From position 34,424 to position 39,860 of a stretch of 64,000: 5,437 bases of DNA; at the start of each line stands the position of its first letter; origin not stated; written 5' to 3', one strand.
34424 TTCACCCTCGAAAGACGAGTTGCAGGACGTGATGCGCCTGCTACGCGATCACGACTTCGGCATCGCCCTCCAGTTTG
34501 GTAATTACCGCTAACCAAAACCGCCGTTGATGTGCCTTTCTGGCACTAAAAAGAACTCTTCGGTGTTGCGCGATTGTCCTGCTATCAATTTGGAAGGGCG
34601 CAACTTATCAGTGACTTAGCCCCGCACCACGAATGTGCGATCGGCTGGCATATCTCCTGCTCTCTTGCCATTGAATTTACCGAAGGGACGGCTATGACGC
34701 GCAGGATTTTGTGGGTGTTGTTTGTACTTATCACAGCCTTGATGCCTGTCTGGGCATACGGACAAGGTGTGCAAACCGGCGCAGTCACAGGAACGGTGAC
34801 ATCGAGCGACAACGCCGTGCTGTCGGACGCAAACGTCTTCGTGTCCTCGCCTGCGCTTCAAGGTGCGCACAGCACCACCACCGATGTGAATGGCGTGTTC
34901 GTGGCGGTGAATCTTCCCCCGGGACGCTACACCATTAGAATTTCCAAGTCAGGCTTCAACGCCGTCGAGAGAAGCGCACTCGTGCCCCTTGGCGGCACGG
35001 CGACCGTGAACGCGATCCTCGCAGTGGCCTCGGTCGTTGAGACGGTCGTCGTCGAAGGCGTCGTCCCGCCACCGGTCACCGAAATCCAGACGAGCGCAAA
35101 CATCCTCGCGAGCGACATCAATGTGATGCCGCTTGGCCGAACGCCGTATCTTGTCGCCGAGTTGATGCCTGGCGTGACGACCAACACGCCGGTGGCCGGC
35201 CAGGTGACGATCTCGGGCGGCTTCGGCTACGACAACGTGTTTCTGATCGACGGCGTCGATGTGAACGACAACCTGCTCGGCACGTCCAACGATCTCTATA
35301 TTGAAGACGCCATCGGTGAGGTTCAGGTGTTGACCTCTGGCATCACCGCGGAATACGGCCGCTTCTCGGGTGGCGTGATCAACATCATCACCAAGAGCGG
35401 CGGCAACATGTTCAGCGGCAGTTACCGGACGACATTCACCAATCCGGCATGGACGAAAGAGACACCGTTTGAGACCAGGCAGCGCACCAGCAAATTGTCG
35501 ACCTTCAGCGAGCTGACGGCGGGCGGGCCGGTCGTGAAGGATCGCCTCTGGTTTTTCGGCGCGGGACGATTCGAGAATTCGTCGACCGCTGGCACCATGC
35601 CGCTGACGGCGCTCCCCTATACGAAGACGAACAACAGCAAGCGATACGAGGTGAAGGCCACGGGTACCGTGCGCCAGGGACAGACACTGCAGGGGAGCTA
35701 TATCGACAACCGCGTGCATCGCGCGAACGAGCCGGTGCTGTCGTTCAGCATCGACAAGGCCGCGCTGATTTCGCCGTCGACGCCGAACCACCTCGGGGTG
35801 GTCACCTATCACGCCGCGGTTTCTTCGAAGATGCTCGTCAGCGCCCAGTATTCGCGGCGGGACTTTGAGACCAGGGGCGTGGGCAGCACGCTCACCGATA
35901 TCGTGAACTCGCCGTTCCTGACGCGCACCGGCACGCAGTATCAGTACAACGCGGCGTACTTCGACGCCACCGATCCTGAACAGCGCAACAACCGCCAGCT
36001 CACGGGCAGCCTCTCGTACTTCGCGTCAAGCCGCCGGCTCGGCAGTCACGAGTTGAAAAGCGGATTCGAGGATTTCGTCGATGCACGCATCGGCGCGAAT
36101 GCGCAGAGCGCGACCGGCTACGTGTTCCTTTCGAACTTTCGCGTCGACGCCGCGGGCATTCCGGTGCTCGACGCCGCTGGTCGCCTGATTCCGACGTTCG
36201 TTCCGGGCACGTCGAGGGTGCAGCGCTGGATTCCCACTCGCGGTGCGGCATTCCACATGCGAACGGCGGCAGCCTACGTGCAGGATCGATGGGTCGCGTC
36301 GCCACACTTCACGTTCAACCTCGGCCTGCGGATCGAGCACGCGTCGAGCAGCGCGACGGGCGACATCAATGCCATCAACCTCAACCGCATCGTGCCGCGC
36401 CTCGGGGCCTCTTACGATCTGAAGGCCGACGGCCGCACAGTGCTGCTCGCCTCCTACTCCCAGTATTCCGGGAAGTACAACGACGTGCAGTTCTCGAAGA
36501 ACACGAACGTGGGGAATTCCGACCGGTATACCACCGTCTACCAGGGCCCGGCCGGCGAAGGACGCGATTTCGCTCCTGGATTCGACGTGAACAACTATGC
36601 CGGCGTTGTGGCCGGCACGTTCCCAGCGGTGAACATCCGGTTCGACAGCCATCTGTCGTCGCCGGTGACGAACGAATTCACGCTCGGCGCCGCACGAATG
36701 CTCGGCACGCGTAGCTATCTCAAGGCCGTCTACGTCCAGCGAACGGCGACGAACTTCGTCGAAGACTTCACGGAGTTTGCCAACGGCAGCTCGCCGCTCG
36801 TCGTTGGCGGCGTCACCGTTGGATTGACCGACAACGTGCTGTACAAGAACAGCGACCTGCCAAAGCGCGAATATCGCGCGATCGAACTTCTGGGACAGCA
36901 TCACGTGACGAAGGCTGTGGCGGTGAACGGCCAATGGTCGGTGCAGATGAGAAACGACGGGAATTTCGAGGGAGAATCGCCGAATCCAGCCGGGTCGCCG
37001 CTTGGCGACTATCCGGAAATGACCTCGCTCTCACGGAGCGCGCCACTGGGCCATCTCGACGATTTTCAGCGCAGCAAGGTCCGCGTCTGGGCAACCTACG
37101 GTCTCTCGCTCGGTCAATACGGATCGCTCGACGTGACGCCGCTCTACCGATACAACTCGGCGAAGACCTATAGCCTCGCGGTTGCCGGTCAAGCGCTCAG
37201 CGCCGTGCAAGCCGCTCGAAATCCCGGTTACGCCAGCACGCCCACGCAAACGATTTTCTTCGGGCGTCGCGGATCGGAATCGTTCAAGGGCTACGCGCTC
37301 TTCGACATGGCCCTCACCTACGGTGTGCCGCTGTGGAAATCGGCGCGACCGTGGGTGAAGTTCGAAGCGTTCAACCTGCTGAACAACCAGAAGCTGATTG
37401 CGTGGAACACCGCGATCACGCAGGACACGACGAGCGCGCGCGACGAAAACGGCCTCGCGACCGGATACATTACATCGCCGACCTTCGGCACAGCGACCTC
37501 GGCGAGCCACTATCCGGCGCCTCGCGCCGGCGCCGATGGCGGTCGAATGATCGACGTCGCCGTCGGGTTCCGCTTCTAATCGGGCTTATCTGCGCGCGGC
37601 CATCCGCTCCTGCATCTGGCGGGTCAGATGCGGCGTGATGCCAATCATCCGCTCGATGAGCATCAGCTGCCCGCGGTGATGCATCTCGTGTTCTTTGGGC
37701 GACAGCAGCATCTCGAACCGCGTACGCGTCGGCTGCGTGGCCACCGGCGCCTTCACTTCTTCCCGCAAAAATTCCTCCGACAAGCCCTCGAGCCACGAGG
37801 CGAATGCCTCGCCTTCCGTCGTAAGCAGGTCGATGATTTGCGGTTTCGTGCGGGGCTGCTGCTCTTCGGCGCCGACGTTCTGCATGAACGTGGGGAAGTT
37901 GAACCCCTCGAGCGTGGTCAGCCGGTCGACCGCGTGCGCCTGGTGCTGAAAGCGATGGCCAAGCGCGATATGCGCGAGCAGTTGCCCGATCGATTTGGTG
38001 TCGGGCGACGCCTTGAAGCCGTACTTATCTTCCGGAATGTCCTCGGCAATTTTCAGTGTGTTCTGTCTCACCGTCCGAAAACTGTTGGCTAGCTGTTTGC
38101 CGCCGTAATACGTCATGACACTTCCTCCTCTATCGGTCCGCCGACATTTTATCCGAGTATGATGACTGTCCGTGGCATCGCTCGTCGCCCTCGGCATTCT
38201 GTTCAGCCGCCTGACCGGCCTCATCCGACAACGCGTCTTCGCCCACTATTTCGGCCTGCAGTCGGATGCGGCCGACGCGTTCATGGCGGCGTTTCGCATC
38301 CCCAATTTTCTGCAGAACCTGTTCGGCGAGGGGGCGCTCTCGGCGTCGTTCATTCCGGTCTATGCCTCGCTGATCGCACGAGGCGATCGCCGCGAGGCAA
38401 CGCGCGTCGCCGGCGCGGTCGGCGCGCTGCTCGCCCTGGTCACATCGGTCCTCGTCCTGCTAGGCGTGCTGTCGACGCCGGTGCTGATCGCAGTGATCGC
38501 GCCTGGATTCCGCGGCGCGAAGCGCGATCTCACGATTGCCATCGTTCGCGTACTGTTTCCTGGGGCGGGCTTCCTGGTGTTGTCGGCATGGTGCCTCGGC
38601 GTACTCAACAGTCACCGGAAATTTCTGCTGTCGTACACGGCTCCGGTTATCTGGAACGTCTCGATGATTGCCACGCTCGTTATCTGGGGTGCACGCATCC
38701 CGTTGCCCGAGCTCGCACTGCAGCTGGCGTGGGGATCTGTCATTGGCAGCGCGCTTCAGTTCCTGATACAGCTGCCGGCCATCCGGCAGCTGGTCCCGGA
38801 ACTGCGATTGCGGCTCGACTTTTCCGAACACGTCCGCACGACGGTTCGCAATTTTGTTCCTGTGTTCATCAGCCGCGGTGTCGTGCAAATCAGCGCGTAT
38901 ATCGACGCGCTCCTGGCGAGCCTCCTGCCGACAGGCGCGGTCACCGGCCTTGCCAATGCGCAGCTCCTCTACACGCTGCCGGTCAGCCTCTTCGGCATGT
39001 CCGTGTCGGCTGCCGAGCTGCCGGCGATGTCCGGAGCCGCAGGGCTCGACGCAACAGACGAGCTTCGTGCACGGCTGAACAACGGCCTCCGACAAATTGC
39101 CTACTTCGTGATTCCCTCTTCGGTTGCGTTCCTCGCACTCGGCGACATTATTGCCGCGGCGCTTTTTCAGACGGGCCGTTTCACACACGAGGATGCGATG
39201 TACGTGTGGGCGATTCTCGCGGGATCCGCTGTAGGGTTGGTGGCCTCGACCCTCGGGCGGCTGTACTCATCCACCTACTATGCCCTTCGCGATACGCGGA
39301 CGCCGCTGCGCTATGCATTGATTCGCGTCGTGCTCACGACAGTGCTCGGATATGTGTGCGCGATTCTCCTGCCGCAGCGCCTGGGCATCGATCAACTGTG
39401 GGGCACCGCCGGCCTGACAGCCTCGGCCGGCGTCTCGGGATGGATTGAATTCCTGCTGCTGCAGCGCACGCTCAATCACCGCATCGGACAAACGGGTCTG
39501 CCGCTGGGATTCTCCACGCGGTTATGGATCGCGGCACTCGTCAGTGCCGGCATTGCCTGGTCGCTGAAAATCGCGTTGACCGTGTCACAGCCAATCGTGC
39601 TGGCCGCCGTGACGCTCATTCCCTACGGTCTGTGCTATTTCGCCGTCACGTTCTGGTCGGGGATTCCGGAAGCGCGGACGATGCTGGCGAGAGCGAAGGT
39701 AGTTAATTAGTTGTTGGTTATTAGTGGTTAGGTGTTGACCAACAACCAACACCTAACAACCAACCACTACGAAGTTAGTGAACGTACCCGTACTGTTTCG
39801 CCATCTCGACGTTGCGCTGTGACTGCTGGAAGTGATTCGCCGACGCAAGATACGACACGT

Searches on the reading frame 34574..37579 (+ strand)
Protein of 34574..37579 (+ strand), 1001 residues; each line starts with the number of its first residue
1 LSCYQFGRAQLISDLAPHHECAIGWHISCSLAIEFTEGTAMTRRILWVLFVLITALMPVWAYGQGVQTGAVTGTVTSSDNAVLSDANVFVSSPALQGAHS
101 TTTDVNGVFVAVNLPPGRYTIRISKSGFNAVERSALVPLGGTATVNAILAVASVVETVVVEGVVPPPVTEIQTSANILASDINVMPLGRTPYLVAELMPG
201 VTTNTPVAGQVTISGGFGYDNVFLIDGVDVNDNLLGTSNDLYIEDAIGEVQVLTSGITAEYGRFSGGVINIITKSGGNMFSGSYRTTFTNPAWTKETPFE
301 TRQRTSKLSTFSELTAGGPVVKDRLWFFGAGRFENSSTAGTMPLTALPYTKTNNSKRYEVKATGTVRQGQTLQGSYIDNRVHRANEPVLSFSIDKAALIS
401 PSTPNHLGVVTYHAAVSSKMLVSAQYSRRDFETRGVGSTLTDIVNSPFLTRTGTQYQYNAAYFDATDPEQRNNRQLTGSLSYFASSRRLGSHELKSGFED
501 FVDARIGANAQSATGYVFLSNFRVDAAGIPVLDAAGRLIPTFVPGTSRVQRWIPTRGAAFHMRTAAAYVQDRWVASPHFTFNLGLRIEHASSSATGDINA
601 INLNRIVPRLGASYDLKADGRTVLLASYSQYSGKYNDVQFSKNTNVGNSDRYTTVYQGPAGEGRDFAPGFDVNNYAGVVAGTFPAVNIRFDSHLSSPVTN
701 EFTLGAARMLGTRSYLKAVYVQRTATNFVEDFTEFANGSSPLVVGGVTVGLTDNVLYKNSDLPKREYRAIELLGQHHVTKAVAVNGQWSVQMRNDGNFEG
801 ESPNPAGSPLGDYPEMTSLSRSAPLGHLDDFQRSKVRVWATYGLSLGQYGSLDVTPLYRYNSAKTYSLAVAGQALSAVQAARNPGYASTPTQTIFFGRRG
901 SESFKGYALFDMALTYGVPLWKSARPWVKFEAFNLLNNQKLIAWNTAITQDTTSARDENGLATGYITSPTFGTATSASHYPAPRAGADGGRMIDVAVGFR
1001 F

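Call 65: search_protein_families(library=pfam, proteins=[window:34574-37579:+], max_evalue=0.001)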
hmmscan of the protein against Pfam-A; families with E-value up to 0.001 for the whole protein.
window:34574-37579:+ (1001 aa): 5 families
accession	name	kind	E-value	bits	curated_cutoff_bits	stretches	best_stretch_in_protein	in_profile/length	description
PF25183.1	OMP_b-brl_4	-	2.3e-21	76.4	30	3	349-592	148-395/838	Outer membrane beta barrel domain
PF13620.12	CarboxypepD_reg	-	9.7e-17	61.5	32.3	1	71-149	2-81/82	Carboxypeptidase regulatory-like domain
PF13715.12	CarbopepD_reg_2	-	7.2e-07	29.6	32.2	1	71-160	1-88/88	CarboxypepD_reg-like domain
PF00593.30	TonB_dep_Rec_b-barrel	-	7.3e-05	23.2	27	1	448-919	77-424/436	TonB dependent receptor-like, beta-barrel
PF07715.20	Plug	-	0.00057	20.8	23.9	0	179-267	14-105/107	TonB-dependent Receptor Plug Domain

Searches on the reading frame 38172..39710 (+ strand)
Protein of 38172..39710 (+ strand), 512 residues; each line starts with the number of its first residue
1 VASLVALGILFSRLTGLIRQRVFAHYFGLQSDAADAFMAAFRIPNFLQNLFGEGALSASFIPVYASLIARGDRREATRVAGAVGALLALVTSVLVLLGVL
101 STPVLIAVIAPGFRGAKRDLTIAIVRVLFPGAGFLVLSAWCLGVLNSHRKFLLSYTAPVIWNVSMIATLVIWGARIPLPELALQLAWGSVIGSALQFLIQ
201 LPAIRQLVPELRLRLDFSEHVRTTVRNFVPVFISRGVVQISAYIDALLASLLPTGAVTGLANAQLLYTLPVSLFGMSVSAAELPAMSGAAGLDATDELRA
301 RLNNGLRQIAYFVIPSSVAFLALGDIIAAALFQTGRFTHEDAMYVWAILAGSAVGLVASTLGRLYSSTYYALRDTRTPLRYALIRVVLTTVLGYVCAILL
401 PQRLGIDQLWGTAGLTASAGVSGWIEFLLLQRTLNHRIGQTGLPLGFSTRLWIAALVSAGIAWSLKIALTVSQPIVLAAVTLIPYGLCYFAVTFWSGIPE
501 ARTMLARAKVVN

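Call 65: search_protein_families(library=pfam, proteins=[window:38172-39710:+], max_evalue=0.001)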
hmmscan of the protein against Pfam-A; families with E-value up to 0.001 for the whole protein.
window:38172-39710:+ (512 aa): 1 family
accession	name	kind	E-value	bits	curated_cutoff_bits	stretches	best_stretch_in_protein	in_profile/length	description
PF03023.19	MurJ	-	8.9e-94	315.1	27.4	1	23-465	1-431/451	Lipid II flippase MurJ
